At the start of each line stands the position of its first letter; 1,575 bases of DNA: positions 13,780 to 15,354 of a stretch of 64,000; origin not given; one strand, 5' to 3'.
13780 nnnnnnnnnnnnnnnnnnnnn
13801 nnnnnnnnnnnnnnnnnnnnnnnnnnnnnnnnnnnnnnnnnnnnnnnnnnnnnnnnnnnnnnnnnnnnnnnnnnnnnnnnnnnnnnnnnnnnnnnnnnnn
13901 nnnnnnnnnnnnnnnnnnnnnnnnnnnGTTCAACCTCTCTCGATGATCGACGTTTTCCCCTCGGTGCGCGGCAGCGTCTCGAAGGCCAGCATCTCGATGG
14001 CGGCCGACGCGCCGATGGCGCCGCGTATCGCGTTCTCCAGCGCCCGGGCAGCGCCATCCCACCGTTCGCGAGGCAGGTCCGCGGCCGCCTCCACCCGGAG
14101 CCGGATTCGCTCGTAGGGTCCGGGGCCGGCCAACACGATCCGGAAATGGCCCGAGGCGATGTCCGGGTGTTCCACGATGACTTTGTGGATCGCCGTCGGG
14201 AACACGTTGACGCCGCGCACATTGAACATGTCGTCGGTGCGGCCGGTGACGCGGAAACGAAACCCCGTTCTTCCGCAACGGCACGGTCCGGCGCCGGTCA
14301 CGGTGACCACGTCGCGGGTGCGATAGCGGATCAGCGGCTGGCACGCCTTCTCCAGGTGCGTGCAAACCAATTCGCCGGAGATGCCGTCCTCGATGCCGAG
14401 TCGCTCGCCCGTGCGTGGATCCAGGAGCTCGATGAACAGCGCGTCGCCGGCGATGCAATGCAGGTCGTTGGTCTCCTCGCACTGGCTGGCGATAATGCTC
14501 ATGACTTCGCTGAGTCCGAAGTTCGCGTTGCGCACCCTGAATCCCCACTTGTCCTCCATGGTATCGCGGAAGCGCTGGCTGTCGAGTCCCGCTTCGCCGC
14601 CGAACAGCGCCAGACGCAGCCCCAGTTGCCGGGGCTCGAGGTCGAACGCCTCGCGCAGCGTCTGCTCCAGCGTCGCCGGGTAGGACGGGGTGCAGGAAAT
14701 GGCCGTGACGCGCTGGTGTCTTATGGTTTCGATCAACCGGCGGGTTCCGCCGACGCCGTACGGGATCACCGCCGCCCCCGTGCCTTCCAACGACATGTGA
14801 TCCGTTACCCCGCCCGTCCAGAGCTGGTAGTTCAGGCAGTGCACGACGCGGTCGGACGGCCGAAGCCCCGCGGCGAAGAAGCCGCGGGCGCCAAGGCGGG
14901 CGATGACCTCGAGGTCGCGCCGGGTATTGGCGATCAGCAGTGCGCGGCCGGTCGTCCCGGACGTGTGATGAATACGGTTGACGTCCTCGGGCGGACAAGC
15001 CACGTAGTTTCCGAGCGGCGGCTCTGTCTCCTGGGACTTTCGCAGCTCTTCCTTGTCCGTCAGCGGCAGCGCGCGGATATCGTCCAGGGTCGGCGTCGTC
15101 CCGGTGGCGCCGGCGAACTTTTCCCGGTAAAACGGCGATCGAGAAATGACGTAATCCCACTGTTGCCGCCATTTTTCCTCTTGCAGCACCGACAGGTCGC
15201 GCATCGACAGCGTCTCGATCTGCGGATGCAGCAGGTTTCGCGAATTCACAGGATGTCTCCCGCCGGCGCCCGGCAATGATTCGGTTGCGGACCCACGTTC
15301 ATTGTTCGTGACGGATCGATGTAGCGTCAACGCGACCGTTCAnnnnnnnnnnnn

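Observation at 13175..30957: Catabolic/uptake island for an unidentified substrate with an unusual enzyme combination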

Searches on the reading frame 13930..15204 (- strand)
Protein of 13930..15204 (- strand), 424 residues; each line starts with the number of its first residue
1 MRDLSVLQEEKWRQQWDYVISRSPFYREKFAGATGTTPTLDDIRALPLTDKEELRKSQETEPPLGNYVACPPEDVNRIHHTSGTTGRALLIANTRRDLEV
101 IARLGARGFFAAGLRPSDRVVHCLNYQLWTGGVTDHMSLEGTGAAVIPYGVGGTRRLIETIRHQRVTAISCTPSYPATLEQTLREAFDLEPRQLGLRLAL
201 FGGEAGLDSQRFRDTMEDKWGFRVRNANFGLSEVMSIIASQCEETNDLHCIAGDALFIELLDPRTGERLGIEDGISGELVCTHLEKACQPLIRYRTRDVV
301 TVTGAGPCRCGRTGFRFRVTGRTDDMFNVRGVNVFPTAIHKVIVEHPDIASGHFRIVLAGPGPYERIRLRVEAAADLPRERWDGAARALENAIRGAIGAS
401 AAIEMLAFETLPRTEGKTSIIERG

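Call 6: search_protein_families(library=pfam, proteins=[window:13933-15204:-])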
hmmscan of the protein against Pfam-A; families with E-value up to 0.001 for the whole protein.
seq(424 aa): 2 families
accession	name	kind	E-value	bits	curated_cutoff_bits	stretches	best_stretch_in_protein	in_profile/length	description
PF14535.12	AMP-binding_C_2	-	1.1e-12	48.4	25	1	331-419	1-90/96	AMP-binding enzyme C-terminal domain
PF00501.34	AMP-binding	-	2.4e-10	40.2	29.9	1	48-280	133-373/384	AMP-binding enzyme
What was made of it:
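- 13930..15249 (-): PaaK-family acyl-CoA ligase (439 aa as called in the source; a 424-aa start at 15204 is also possible). AMP-binding + AMP-binding_C_2 (call 6).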

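Call 8: search_protein_families(library=ncbifam, max_evalue=0.00001, proteins=[window:13933-15204:-])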
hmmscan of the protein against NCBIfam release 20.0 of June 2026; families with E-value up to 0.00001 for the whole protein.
seq(424 aa): 12 families
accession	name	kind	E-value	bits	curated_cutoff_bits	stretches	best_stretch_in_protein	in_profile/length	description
TIGR02155.1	PA_CoA_ligase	equivalog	1.1e-74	251.5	646.3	1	3-419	7-416/422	phenylacetate--CoA ligase PaaK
NF041878.1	paak_haloarch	equivalog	3e-74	250.1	700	1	3-381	12-382/427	phenylacetate--CoA ligase PaaK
NF053551.1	FlxY_rubin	equivalog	3.5e-36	124.8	520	1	5-411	10-405/424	flexirubin biosynthesis putative acyl-CoA ligase FlxY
NF045666.1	DVU1553_fam_AMP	equivalog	6.8e-35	120.7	300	1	3-316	22-323/331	DVU_1553 family AMP-dependent CoA ligase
TIGR03335.1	F390_ftsA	equivalog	5.9e-32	110.9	458.7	1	3-346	13-352/445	coenzyme F390 synthetase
NF041217.1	BagE_FevW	exception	8e-17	61.3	800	1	4-405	13-386/424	bagremycin/ferroverdin synthetase BagE/FevW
NF005801.1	PRK07656.1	equivalog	4.5e-16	58.6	657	1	65-252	156-334/500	FadD3 family acyl-CoA ligase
NF004837.0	PRK06187.1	subfamily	2.8e-09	35.8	476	0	52-246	149-335/531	long-chain-fatty-acid--CoA ligase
TIGR01733.1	AA-adenyl-dom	subfamily_domain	9.9e-09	34.5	317.4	1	51-234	99-273/409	amino acid adenylation domain-containing protein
TIGR02304.1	aden_form_hyp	equivalog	3.7e-08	32.8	251.9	1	281-344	284-352/430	F390 synthetase-related protein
NF053567.1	HBDA_AROS1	equivalog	1.1e-06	27.3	1000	0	69-175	167-271/523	3-hydroxybenzoate--CoA ligase HbdA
NF004838.1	PRK06188.1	equivalog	7.7e-06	24.5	875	0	69-350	168-443/524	fatty-acid--CoA ligase FadD8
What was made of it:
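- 13930..15249 (-): The PaaK model TIGR02155 scores 251 against a cut-off of 646 (call 8).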

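Call 38: search_dna_similar(query=window:13930-15204:-, collection=plasmids, mode=protein, max_rows=40, max_evalue=1e-30)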
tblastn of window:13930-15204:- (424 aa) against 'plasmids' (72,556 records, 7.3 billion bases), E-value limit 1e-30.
Records with a match: 185; places in all: 197; records where one place covers at least 80% of the query: 182.
Best place of each record, by identity: 60-80% 2; <60% 183.
By first word of the organism name: Pseudosulfitobacter 21; Paracoccus 17; Sinorhizobium 11; Rhizobium 11; Deinococcus 11; Haloferax 8; Sulfitobacter 7; Azospirillum 6; Streptomyces 4; Burkholderia 4; and 56 more.
By predicted mobility (MOB-suite, as given by PLSDB): non-mobilizable 142; conjugative 30; mobilizable 13.
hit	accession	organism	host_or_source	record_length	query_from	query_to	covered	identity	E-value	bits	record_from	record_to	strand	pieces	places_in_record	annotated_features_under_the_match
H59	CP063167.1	Variovorax paradoxus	-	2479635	4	423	99%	60.3%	6e-132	426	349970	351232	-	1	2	AMP-binding protein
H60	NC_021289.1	Caballeronia insecticola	-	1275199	8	423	98%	60.2%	6e-127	411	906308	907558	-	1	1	none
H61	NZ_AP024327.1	Caballeronia sp. NK8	-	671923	3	423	99%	59.0%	4e-125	406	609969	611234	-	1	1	AMP-binding protein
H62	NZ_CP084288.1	Caballeronia zhejiangensis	Anasa tristis,Cell culture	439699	8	423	98%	58.0%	8e-120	390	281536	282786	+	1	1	AMP-binding protein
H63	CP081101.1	Rhodobacteraceae bacterium M382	-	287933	4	423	99%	48.7%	5e-93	313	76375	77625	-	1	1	phenylacetate--CoA ligase family protein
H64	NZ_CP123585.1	Alisedimentitalea scapharcae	Anadara broughtonii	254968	11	423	97%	49.0%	3e-93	314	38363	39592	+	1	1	AMP-binding protein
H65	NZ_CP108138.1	Streptomyces sp. NBC_00184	-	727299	3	417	98%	36.8%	1e-44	173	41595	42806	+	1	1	paaK: phenylacetate--CoA ligase PaaK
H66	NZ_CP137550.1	Streptomyces sp. N50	Selaginella tamariscina,cell ...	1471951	4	417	98%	36.9%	9e-46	176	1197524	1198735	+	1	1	record has no annotation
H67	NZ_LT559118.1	Nonomuraea gerenzanensis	-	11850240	3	421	99%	36.3%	1e-41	164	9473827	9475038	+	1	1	none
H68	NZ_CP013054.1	Sinorhizobium americanum CCGM7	Phaseolus vulgaris,root nodules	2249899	2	422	99%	35.9%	1e-43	170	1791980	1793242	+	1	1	none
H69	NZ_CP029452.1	Sinorhizobium fredii CCBAU 25509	Glycine soja,cell culture,plant root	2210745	2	422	99%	35.7%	5e-43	169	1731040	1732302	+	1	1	record has no annotation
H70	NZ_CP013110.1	Sinorhizobium americanum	Vachellia farnesiana,cell culture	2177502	2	422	99%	35.7%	8e-43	168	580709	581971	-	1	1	record has no annotation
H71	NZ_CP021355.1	Rhodococcus oxybenzonivorans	river sediment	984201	4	417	98%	36.2%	7e-43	168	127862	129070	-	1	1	paaK: phenylacetate--CoA ligase PaaK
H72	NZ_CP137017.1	Sinorhizobium fredii GR64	Phaseolus vulgaris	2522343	2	422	99%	35.5%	4e-40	160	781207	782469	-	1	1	record has no annotation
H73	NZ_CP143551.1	Burkholderia multivorans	Homo sapiens,bronchoalveolar lavage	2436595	3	412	97%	36.4%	8e-47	179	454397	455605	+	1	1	none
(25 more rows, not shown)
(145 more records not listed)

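Call 39: get_annotated_region(hit=H59, flank=10000)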
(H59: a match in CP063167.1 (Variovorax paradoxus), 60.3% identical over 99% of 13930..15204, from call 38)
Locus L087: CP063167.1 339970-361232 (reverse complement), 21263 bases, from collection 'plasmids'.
description: Variovorax paradoxus strain VAI-C plasmid unnamed, complete sequence
organism: Variovorax paradoxus (NCBI taxid 34073)
taxonomy: Bacteria; Pseudomonadota; Betaproteobacteria; Burkholderiales; Comamonadaceae; Variovorax; Variovorax paradoxus
host: -; source: -; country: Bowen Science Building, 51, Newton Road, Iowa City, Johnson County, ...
typing (MOB-suite, as given by PLSDB): non-mobilizable
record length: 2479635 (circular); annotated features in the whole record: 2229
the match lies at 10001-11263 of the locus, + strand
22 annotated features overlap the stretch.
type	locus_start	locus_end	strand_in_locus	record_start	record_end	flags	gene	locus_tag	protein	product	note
CDS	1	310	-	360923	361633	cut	-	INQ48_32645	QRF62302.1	GntR family transcriptional regulator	-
CDS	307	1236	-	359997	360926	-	-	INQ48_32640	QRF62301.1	polysaccharide deacetylase family protein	-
CDS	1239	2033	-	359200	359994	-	-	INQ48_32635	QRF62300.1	ABC transporter permease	-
CDS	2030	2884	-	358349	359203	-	-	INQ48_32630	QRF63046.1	ABC transporter permease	-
CDS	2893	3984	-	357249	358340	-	-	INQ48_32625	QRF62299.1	ABC transporter ATP-binding protein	-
CDS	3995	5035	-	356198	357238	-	-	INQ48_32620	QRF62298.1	ABC transporter substrate-binding protein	-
CDS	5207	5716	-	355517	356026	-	-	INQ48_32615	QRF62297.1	DinB family protein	-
CDS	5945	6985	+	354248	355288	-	-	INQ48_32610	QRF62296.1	VWA domain-containing protein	-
CDS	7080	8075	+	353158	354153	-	-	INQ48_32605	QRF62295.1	LysR family transcriptional regulator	-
CDS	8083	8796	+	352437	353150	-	-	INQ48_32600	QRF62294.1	helix-turn-helix transcriptional regulator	-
CDS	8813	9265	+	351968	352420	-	-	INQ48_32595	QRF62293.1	PaaI family thioesterase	-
CDS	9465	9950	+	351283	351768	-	-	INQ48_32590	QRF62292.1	thioesterase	-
CDS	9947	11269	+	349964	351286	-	-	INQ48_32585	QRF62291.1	AMP-binding protein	-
CDS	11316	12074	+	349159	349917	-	-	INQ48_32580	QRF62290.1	enoyl-CoA hydratase/isomerase family protein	-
CDS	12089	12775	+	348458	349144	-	-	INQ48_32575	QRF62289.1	HAD hydrolase-like protein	-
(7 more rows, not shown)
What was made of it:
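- Closest known: Itaconate/methylsuccinate cluster. Same: A cluster of this gene composition lies beside the orthologous activator in V. paradoxus VAI-C (call 39).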

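Call 40: get_annotated_region(hit=H61, flank=10000)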
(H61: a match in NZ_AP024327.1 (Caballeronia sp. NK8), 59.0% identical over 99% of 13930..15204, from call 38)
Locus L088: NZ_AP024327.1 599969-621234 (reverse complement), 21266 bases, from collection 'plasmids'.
description: Caballeronia sp. NK8 plasmid pNK83, complete sequence
organism: Caballeronia sp. NK8 (NCBI taxid 140098)
taxonomy: Bacteria; Pseudomonadota; Betaproteobacteria; Burkholderiales; Burkholderiaceae; Caballeronia; Caballeronia sp. NK8
host: -; source: -; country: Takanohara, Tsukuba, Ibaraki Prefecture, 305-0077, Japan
typing (MOB-suite, as given by PLSDB): non-mobilizable
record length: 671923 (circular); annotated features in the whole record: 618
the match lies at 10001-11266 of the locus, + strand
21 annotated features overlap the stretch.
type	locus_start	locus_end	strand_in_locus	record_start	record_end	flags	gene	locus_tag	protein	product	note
CDS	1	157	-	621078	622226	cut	-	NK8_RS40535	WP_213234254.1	Rieske 2Fe-2S domain-containing protein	-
CDS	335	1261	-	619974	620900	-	-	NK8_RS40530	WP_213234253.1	LysR family transcriptional regulator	-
CDS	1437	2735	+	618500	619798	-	-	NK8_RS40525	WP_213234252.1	NAD(P)/FAD-dependent oxidoreductase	-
CDS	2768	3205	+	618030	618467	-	-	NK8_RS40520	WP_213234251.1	RidA family protein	-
CDS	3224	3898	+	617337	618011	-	-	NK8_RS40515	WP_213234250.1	DUF1028 domain-containing protein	-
CDS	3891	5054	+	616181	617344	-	argE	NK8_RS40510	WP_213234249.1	acetylornithine deacetylase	GO:0006592 - ornithine biosynthetic process [Evidence IEA]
CDS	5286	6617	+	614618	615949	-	-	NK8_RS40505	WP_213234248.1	epoxide hydrolase family protein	-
CDS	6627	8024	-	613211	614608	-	-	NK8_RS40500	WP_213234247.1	MFS transporter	GO:0055085 - transmembrane transport [Evidence IEA]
CDS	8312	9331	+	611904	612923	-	-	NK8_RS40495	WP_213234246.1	alcohol dehydrogenase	-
CDS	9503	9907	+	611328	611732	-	-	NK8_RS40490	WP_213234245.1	hotdog domain-containing protein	-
CDS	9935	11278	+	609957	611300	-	-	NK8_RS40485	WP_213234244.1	AMP-binding protein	-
CDS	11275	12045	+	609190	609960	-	-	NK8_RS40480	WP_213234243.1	enoyl-CoA hydratase/isomerase family protein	-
CDS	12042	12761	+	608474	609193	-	-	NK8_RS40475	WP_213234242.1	HAD family hydrolase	-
CDS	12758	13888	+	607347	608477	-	-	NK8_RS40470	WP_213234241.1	branched-chain amino acid ABC transporter substrate-binding protein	GO:0015803 - branched-chain amino acid transport [Evidence IEA]; GO:0055085 - transmembrane transport [Evidence IEA]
CDS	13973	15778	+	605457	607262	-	-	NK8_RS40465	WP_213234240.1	sigma 54-interacting transcriptional regulator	GO:0006355 - regulation of DNA-templated transcription [Evidence IEA]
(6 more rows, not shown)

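Call 41: get_annotated_region(hit=H63, flank=10000)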
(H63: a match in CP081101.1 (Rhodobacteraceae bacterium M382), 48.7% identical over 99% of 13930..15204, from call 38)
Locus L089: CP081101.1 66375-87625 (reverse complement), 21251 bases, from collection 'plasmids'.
description: Rhodobacteraceae bacterium M382 plasmid unnamed3, complete sequence
organism: Rhodobacteraceae bacterium M382 (NCBI taxid 2867017)
taxonomy: Bacteria; Pseudomonadota; Alphaproteobacteria; Rhodobacterales; Paracoccaceae; ; Rhodobacteraceae bacterium M382
host: -; source: -; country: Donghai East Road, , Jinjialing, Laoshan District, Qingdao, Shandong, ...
typing (MOB-suite, as given by PLSDB): non-mobilizable
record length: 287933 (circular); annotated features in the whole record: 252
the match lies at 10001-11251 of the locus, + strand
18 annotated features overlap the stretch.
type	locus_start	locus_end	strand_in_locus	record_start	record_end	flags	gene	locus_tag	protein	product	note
CDS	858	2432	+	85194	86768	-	-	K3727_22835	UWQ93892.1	arylsulfatase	-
CDS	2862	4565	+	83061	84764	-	-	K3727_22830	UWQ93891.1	alkaline phosphatase family protein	-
CDS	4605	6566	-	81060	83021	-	-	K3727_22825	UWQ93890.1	hypothetical protein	-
CDS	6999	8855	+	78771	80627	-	-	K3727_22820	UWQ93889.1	Na/Pi symporter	-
CDS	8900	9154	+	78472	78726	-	-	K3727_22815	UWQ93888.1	hypothetical protein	-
CDS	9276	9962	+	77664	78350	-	-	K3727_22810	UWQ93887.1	TetR/AcrR family transcriptional regulator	-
CDS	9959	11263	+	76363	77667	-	-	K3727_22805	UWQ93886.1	phenylacetate--CoA ligase family protein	-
CDS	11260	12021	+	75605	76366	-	-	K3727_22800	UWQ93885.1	enoyl-CoA hydratase/isomerase family protein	-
CDS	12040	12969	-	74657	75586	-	-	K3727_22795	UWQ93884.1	3-hydroxyacyl-CoA dehydrogenase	-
CDS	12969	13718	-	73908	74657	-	-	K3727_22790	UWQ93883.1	SDR family oxidoreductase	-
CDS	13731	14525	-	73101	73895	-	-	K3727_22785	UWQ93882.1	SDR family oxidoreductase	-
CDS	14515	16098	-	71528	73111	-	betC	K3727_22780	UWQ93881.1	choline-sulfatase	-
CDS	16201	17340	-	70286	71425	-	-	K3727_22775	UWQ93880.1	ring-hydroxylating oxygenase subunit alpha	-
CDS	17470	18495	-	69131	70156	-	-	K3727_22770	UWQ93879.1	GlxA family transcriptional regulator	-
CDS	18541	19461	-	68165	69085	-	pcaQ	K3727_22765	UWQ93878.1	pca operon transcription factor PcaQ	-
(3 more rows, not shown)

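Call 46: search_solved_structures(query=window:13930-15204:-, max_evalue=1e-10)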
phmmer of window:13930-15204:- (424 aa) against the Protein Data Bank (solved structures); distinct sequences matched with E-value up to 1e-10: 8.
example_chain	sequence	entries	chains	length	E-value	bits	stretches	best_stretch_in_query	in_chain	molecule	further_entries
2y27_A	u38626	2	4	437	4.6e-65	223.4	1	3-418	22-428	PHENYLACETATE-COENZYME A LIGASE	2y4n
2y4o_A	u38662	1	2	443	2.5e-62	214.4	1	4-417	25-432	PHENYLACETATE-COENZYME A LIGASE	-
4r1l_A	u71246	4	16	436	3.4e-60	207.4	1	18-418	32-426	Phenylacetate-coenzyme A ligase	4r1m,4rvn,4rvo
6hdw_A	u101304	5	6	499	2e-49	171.9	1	12-418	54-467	2-hydroxyisobutyryl-CoA synthetase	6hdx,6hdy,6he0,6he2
6wuq_A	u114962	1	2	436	5.2e-21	78.3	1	21-418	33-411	AjiA1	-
6siw_A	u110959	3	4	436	4.2e-19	72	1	21-345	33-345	PaaK-like ligase (AMP-dependent synthetase and ligase) | AMP-dependent synthetase and ligase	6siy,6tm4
6siw_B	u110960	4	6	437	4.2e-19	72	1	21-345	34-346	PaaK-like ligase (AMP-dependent synthetase and ligase) | AMP-dependent synthetase and ligase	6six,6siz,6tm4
9s3l_A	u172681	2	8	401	3.1e-14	56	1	20-348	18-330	Phenylacetate-CoA ligase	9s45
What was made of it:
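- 13930..15249 (-): PDB matches: PaaK 2Y27 at 5e-65, 2-hydroxyisobutyryl-CoA ligase 6HDW at 2e-49 (call 46).
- The ligase belongs to the aryl-acetate (PaaK) family (calls 8, 46).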

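Call 108: find_homologous_proteins(query=window:13933-15204:-, max_evalue=1e-80)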
Query window:13933-15204:- (424 aa): 2081 proteins with E <= 1e-80 among 8000 candidates; the best 120 are listed.
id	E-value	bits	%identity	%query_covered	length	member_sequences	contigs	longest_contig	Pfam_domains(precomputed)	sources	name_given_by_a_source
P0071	2.3e-287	971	100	100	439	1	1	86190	PF00501.35,PF14535.13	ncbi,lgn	-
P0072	6.2e-238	808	83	100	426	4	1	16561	PF00501.35,PF14535.13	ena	-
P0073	2.8e-237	806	83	100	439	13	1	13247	PF00501.35,PF14535.13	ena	-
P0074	9.9e-226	768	77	100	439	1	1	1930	PF00501.35,PF14535.13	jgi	jgi:phenylacetate-CoA ligase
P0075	6.3e-195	666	68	100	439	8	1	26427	PF00501.35,PF14535.13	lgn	-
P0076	9.3e-195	666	68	100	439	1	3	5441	PF00501.35,PF14535.13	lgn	-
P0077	1.5e-194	665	67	99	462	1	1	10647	PF00501.35,PF14535.13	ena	-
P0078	7.9e-193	659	68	100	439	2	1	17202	PF00501.35,PF14535.13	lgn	-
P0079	1.0e-192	659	69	99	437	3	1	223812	PF00501.35,PF14535.13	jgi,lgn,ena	-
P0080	1.7e-192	658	67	100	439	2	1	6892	PF00501.35,PF14535.13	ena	-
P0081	5.2e-192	657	67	100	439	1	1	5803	PF00501.35,PF14535.13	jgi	jgi:phenylacetate-CoA ligase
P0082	4.2e-190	650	67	99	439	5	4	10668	PF00501.35,PF14535.13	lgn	-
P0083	1.2e-189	649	66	98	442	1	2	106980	PF00501.35,PF14535.13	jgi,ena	-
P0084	1.3e-189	649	66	99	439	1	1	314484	PF00501.35,PF14535.13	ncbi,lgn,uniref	ncbi:phenylacetate--CoA ligase family protein [Mesorhizobium sp. 2RAF21]|uniref:phenylacetate--CoA l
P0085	1.4e-189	649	66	100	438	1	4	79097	PF00501.35,PF14535.13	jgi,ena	-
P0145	8.5e-174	597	62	99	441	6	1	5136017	PF00501.35,PF14535.13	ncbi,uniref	ncbi:hypothetical protein P7L79_22615 [Tistrella mobilis]|uniref:phenylacetate--CoA ligase family pr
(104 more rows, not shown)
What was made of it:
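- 13930..15249 (-): More than 2000 homologues at E<1e-80, many at 60-69% identity (call 108).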

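Call 109: find_encoding_contigs(protein=P0079, flank=8000, max_places=1)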
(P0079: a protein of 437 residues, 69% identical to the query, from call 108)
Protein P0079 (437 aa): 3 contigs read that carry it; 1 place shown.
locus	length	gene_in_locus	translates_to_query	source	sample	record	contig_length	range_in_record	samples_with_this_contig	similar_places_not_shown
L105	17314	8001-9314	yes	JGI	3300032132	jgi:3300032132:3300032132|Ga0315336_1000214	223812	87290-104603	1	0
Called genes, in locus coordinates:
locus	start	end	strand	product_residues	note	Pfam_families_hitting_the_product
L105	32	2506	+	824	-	-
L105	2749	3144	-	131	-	PF09345:SiaC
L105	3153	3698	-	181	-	PF19788:DUF6272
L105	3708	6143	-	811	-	PF00989:PAS, PF13188:PAS_8 (weak), PF08447:PAS_3, PF08448:PAS_4, PF13426:PAS_9, PF07228:SpoIIE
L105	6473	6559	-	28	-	-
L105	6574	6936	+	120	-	PF07110:EthD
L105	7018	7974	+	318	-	PF03446:NAD_binding_2, PF03807:F420_oxidored (weak), PF14833:NAD_binding_11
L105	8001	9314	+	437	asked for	PF00501:AMP-binding, PF14535:AMP-binding_C_2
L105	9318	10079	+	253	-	PF00378:ECH_1, PF16113:ECH_2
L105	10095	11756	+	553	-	PF17391:Urocanase_N, PF01175:Urocanase, PF17392:Urocanase_C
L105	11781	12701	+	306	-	PF02668:TauD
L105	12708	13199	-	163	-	-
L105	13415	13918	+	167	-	PF11071:Nuc_deoxyri_tr3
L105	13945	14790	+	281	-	PF19795:DUF6279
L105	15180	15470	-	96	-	-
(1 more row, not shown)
